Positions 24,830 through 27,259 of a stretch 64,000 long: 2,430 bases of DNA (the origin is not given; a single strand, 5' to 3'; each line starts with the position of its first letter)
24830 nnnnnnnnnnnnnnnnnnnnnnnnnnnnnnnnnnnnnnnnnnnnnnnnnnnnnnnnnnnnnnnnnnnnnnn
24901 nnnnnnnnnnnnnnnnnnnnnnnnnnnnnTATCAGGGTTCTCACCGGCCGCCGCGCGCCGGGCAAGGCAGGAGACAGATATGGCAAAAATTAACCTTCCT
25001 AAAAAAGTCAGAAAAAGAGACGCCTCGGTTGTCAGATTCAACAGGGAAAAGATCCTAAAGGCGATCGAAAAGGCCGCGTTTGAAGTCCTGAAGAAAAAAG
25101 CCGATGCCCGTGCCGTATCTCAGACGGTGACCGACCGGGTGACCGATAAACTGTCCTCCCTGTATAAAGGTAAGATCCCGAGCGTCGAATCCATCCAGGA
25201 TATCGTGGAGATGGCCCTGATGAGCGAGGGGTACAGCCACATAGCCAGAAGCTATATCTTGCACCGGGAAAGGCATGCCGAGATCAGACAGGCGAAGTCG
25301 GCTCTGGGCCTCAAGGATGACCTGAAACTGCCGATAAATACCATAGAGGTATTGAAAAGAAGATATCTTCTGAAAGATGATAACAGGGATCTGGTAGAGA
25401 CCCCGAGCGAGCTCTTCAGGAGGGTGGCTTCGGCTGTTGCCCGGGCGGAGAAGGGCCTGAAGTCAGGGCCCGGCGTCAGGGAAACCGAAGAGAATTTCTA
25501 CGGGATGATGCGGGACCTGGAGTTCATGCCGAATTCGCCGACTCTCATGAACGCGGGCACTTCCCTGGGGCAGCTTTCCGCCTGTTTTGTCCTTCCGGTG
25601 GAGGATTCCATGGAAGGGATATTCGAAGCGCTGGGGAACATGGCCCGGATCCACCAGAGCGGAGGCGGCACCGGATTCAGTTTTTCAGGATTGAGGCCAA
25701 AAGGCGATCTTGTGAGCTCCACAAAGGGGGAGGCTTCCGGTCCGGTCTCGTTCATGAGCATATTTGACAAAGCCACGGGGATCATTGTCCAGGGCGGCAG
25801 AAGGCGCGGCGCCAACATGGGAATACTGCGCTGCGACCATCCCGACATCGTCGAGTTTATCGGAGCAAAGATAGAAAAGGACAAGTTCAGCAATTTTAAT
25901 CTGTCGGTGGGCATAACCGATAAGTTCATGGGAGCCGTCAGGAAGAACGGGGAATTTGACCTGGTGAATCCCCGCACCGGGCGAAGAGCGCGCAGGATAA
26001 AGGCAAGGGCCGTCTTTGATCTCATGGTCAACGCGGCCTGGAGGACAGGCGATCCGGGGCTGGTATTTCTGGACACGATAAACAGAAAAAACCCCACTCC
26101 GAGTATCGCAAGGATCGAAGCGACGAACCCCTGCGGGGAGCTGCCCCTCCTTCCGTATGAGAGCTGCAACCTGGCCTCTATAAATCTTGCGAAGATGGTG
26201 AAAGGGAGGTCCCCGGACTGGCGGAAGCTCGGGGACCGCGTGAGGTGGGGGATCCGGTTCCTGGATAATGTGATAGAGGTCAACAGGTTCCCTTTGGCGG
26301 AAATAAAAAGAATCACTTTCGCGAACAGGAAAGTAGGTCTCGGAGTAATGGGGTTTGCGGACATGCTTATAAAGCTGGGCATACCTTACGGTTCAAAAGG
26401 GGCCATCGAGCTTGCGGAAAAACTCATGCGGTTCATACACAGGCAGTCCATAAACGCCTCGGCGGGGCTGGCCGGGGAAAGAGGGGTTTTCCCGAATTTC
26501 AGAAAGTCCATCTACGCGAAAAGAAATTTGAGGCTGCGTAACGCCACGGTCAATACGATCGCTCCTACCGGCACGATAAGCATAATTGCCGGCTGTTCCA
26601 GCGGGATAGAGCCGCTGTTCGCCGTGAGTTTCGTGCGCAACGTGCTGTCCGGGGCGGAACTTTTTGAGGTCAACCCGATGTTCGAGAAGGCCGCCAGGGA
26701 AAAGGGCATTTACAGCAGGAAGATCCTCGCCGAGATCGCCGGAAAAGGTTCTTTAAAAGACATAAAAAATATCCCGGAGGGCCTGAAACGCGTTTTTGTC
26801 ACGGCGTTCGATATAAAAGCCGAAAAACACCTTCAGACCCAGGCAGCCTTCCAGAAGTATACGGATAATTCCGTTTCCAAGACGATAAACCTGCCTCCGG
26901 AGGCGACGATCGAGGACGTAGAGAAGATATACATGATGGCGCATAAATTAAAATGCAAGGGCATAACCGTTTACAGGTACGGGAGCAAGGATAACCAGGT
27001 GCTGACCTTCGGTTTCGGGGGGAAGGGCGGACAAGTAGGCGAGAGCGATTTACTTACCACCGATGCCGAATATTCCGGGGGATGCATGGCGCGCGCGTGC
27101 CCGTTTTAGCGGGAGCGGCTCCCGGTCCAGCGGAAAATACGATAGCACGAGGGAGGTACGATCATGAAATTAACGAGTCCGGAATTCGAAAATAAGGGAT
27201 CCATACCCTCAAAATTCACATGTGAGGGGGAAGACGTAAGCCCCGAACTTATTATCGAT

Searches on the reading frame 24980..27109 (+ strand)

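Call 47: search_protein_families(library=pfam, proteins=[window:24980-27109:+], max_evalue=0.001)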
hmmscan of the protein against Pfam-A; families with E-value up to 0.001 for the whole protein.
window:24980-27109:+ (709 aa): 3 families
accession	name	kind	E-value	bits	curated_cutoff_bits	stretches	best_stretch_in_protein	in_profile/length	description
PF02867.20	Ribonuc_red_lgC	-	1.2e-137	460.1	23.9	1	200-665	1-523/523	Ribonucleotide reductase, barrel domain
PF00317.26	Ribonuc_red_lgN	-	5.6e-23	81.2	28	1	119-197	5-77/77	Ribonucleotide reductase, all-alpha domain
PF03477.21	ATP-cone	-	1.5e-18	67.5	25.8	1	8-100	1-87/88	ATP cone domain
